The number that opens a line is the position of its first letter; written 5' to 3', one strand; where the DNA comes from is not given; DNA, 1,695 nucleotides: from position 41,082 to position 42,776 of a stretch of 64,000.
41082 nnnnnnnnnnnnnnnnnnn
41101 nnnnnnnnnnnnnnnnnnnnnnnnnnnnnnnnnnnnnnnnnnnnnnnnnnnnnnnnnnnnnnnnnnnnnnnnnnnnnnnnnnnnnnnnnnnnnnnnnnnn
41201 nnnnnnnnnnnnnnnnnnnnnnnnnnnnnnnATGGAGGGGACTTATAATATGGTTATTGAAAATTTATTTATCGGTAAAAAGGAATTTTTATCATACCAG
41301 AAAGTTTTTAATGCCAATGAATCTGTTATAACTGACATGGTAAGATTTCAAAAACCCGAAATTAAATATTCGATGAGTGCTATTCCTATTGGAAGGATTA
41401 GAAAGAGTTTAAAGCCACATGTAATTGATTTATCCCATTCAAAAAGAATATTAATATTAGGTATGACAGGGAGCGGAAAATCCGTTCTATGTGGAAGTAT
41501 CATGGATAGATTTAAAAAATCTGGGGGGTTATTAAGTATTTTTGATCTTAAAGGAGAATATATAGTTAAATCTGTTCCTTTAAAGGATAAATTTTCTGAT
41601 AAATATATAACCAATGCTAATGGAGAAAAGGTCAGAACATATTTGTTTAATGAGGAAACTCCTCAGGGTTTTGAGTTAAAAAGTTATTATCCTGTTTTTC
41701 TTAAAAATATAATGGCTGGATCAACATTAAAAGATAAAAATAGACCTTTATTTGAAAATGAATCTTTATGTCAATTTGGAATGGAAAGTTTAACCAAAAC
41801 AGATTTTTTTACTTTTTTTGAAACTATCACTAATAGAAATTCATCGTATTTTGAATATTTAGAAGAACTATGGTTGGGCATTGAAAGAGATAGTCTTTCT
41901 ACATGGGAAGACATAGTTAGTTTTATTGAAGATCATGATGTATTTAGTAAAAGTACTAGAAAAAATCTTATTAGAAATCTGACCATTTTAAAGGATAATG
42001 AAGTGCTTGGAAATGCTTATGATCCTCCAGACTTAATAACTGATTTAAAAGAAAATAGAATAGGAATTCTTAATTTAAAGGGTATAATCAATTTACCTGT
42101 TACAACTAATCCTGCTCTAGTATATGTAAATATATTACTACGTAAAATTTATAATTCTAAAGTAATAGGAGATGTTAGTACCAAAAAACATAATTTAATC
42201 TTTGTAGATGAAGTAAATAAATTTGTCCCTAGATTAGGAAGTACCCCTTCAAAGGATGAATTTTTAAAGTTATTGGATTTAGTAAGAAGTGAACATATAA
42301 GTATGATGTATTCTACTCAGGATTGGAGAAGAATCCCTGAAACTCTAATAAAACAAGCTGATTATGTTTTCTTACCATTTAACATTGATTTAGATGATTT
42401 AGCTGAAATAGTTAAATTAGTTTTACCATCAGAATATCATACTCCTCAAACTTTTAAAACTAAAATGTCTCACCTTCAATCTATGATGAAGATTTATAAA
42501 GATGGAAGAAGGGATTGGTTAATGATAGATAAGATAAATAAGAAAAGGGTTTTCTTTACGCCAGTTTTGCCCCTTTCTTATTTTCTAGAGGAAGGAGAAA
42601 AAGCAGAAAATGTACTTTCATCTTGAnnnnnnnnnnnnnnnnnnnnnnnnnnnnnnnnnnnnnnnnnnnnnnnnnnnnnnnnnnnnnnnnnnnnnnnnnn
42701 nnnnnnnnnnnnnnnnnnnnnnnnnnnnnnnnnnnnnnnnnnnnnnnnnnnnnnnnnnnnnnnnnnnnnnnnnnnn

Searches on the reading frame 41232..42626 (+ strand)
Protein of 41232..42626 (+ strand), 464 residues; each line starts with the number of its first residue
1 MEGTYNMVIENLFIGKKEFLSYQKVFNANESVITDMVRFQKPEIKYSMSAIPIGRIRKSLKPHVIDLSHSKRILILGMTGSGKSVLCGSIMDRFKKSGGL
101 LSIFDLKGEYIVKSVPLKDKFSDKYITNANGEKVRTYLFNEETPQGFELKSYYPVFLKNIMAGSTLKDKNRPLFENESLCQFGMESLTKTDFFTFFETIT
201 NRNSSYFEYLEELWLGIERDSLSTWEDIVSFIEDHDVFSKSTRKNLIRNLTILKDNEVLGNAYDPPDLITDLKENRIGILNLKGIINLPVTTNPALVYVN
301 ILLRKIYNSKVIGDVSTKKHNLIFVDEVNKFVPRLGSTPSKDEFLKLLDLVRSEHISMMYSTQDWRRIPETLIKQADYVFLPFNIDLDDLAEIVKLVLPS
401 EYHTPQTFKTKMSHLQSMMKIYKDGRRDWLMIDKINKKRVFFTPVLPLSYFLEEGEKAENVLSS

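Call 10: search_protein_families(library=pfam, proteins=[window:41232-42626:+], max_evalue=0.01)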
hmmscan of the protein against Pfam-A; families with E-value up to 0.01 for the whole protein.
window:41232-42626:+ (464 aa): 7 families
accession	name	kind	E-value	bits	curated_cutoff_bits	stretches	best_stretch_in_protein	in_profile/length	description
PF01935.23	DUF87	-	4.2e-13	50.3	23.2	1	52-305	2-219/220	Helicase HerA, central domain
PF00004.35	AAA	-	0.00093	20.1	21.2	0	312-376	50-123/131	ATPase family associated with various cellular activities (AAA)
PF01580.24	FtsK_SpoIIIE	-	0.001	19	24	1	50-87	19-56/221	FtsK/SpoIIIE family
PF10412.15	TrwB_AAD_bind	-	0.0011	18.3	20.5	1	70-111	15-56/387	Type IV secretion-system coupling protein DNA-binding domain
PF24883.2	NPHP3_N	-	0.0063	17.2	24.8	0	69-103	21-55/164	Nephrocystin 3, N-terminal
PF00005.33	ABC_tran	-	0.0071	17.4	25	0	65-101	6-42/137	ABC transporter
PF04851.21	ResIII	-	0.0096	16.3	22.5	0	55-99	14-52/164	Type III restriction enzyme, res subunit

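Call 29: search_protein_families(library=phrogs, proteins=[window:41232-42626:+], max_evalue=0.001)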
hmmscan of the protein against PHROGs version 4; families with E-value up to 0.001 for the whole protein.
window:41232-42626:+ (464 aa): 3 families
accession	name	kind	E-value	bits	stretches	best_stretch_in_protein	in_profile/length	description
phrog_2666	-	head and packaging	1e-12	48.5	2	69-136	320-390/555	terminase large subunit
phrog_7035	-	unknown function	1e-06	28.4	1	28-112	168-255/969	-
phrog_1358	-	moron, auxiliary metabolic gene and host takeover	0.00092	17.8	0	23-91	555-624/1382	FtsK/SpoIIIE-like protein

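Call 33: search_protein_families(library=ncbifam, proteins=[window:41232-42626:+], max_evalue=0.001)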
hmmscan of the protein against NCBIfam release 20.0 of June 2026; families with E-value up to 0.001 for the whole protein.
window:41232-42626:+ (464 aa): 3 families
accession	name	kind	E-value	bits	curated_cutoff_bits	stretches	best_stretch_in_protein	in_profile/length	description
NF053655.1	CedD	equivalog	0.00032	19.5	600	0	51-113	199-264/527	DNA-translocating ATPase CedD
NF040937.1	HerA_Thermprot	equivalog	0.00059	18.4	800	0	46-115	115-185/487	DNA double-strand break repair helicase HerA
TIGR03925.1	T7SS_EccC_b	equivalog_domain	0.00073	17.9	346.55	0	49-107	340-402/564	type VII secretion protein EccCb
